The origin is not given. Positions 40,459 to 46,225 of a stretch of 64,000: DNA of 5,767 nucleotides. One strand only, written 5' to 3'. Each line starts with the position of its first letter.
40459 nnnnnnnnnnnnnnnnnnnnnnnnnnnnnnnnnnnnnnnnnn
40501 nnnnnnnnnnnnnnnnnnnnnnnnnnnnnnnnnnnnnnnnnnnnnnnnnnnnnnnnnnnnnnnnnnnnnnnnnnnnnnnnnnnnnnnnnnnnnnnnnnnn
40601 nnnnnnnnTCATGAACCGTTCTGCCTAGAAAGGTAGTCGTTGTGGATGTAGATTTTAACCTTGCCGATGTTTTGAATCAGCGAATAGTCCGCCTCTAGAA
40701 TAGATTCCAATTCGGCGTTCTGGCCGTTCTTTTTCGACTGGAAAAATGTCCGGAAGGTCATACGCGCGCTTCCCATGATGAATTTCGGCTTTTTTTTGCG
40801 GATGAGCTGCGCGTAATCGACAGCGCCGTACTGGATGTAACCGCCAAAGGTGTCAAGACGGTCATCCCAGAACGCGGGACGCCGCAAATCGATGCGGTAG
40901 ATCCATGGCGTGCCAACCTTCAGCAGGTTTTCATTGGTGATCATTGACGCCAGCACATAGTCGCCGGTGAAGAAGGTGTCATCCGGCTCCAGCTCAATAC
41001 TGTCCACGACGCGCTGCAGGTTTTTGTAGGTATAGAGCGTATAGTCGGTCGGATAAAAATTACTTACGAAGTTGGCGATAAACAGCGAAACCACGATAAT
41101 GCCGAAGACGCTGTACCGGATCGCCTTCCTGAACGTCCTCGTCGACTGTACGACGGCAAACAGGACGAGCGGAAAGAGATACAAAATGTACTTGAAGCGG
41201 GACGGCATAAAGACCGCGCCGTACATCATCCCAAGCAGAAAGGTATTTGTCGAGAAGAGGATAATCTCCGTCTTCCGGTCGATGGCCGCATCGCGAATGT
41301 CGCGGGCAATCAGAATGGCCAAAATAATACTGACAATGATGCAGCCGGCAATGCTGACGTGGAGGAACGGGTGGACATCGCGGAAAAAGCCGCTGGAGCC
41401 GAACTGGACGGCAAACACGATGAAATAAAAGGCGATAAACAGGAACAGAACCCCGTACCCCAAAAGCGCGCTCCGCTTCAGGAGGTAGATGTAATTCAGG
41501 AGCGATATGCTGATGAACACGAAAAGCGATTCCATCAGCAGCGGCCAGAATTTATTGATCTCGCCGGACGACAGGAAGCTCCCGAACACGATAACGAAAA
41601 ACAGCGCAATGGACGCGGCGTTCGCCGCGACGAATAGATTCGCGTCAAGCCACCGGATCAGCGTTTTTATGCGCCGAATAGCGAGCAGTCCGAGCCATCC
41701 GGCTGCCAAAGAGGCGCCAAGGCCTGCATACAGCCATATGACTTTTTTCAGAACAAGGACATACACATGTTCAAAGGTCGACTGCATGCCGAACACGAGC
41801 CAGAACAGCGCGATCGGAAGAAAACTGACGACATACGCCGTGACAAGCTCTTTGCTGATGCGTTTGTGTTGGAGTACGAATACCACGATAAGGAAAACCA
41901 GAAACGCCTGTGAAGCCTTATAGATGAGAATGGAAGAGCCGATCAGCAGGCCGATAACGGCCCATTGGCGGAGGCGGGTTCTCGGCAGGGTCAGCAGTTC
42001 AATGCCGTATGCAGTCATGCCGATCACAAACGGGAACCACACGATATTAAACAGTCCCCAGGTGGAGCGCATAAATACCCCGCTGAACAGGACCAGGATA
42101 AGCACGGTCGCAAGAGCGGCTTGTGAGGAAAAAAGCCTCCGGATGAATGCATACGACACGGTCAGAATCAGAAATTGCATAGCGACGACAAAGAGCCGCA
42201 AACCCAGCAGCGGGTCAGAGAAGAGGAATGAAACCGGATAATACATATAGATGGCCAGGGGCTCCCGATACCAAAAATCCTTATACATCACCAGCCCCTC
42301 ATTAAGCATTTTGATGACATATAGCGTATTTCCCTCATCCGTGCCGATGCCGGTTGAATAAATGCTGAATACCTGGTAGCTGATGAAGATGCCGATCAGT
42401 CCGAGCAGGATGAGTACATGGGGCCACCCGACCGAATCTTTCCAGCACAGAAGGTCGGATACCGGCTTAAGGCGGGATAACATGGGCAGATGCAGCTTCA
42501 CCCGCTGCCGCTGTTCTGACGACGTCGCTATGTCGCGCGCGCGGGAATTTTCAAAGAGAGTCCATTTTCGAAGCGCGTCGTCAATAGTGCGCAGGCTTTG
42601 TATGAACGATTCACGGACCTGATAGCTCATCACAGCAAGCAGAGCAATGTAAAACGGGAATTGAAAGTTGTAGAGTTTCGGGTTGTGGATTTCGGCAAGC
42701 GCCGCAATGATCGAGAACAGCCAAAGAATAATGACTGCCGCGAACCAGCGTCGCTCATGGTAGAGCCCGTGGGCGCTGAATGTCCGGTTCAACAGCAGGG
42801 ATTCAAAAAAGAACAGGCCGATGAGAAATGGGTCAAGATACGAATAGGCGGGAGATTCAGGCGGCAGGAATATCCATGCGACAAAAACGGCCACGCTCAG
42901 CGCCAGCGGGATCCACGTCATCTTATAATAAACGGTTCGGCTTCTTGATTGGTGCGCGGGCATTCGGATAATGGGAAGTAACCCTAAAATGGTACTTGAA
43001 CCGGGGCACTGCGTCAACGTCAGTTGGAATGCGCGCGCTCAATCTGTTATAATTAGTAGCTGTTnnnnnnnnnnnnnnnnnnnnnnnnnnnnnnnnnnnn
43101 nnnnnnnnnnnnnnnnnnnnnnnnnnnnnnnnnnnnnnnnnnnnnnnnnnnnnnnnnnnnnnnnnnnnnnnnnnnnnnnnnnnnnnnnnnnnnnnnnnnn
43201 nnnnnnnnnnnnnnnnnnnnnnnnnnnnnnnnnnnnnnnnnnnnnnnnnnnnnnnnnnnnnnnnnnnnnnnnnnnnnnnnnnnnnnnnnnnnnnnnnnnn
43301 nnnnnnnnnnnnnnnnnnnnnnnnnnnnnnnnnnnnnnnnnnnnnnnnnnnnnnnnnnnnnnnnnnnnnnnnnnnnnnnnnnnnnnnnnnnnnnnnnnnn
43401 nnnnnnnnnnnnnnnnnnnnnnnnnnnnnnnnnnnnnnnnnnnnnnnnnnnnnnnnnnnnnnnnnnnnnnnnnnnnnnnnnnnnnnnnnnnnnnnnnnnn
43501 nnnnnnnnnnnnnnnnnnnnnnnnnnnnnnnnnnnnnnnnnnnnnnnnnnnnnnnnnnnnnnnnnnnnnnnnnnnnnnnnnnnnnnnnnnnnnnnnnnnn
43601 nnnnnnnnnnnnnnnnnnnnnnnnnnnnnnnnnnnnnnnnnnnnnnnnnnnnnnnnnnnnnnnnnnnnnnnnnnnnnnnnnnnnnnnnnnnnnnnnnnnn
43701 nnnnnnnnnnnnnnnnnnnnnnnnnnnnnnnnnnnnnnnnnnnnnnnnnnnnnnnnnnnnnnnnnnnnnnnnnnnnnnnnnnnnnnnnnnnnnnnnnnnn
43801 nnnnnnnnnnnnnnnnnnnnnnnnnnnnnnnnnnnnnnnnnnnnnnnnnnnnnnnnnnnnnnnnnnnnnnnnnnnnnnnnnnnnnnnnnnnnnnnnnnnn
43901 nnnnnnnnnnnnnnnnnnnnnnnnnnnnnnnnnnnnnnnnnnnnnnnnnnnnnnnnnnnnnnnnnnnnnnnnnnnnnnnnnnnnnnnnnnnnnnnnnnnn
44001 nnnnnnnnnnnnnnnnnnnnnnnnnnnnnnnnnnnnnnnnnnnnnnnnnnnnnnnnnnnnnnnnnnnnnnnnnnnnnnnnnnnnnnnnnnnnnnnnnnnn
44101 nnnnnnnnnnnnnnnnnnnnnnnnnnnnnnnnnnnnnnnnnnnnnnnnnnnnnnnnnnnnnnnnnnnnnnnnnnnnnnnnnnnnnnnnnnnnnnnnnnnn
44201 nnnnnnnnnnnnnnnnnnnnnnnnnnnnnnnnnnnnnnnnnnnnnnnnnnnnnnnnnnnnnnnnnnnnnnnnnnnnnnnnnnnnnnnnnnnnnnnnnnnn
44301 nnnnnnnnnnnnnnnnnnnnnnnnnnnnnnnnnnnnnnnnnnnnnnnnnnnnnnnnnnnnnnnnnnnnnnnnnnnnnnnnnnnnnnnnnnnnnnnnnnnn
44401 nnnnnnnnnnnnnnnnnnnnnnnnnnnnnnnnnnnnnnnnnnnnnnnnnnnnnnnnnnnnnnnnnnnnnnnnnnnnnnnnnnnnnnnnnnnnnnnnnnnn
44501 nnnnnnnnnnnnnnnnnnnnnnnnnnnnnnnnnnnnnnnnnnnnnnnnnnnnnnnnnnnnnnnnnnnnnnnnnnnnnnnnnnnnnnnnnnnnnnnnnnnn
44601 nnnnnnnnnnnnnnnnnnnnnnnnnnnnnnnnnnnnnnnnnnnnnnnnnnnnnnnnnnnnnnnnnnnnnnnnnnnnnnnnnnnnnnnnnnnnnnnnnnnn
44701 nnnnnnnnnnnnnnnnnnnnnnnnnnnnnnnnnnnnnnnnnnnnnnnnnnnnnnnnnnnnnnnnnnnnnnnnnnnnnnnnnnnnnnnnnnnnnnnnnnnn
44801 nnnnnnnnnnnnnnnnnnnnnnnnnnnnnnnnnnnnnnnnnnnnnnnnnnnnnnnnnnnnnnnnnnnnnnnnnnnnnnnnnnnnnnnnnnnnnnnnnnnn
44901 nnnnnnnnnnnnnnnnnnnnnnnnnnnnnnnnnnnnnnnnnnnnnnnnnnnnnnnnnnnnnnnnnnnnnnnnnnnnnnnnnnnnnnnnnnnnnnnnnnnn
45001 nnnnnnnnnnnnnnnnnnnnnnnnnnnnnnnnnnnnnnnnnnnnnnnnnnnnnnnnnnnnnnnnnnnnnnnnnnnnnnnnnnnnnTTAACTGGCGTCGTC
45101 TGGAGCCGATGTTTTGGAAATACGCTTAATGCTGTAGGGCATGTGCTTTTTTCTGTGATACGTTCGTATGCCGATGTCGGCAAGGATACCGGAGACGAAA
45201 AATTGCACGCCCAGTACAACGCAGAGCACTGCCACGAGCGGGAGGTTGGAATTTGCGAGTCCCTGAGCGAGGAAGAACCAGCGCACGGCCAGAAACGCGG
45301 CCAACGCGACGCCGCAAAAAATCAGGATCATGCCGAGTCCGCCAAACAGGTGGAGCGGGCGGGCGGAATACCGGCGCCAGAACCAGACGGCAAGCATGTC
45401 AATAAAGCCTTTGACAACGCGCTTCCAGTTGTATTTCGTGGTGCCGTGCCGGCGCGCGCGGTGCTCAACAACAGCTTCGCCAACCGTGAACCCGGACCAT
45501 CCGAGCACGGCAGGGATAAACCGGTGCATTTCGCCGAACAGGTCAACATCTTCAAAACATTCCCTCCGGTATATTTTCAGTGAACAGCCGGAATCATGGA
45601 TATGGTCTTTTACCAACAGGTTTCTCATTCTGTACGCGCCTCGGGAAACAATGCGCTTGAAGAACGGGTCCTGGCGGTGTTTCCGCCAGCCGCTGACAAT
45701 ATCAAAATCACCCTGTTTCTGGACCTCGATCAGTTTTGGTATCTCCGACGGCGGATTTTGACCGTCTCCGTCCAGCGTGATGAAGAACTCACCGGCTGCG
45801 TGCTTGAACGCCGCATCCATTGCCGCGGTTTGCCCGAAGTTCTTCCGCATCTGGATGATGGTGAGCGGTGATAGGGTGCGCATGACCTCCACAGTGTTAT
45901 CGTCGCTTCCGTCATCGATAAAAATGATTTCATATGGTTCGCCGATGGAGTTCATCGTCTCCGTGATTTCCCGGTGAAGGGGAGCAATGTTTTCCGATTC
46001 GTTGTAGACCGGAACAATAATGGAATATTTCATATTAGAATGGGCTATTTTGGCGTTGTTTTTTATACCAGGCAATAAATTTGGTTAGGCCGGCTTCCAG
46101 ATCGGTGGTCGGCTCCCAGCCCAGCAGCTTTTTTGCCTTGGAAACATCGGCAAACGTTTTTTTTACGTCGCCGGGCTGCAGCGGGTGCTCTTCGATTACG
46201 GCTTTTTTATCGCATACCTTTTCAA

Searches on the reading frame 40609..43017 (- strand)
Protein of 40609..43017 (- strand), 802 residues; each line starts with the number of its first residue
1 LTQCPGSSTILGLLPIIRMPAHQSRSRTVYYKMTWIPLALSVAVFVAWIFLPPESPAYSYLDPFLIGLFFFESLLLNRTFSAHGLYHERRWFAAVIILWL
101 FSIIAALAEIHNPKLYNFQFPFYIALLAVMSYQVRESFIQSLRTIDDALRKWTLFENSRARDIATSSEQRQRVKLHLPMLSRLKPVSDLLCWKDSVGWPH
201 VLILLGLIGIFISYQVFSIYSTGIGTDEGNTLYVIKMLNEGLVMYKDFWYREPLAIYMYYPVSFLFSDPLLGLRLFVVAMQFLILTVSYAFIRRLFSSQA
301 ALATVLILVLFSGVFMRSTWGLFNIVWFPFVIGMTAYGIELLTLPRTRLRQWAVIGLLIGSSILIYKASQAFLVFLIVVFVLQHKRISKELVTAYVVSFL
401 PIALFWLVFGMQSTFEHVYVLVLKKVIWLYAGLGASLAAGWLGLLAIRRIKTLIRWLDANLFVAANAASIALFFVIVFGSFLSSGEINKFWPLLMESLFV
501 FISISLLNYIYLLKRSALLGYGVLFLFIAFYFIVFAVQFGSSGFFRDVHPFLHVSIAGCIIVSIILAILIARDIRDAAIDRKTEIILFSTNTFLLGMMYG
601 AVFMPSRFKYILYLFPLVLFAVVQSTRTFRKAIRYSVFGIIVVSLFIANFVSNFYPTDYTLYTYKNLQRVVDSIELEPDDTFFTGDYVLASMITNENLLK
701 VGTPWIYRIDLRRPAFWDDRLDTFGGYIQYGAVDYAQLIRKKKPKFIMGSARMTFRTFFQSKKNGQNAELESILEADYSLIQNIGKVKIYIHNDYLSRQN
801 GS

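Call 47: search_protein_families(library=pfam, proteins=[window:40609-43017:-], max_evalue=0.00001)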
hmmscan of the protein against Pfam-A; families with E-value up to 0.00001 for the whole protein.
window:40609-43017:- (802 aa): 1 family
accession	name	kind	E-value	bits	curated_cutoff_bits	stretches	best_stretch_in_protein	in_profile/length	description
PF13231.12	PMT_2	-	1.1e-06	29.3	26.1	1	253-405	4-154/160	Dolichyl-phosphate-mannose-protein mannosyltransferase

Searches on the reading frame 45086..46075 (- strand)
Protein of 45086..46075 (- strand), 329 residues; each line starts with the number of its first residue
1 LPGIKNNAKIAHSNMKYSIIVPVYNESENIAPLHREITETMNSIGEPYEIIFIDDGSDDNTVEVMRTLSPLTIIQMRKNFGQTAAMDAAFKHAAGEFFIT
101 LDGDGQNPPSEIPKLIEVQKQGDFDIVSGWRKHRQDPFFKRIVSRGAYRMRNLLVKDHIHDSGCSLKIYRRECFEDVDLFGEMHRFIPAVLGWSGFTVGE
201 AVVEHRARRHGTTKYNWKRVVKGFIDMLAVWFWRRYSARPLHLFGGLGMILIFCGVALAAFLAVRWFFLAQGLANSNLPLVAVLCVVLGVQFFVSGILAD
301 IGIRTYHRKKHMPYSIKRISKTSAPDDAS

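Call 47: search_protein_families(library=pfam, proteins=[window:45086-46075:-], max_evalue=0.00001)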
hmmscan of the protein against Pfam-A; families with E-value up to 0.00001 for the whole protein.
window:45086-46075:- (329 aa): 1 family
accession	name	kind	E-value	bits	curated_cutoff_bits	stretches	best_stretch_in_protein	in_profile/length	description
PF00535.33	Glycos_transf_2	-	2.7e-33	115.7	23.3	1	18-177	1-167/168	Glycosyl transferase family 2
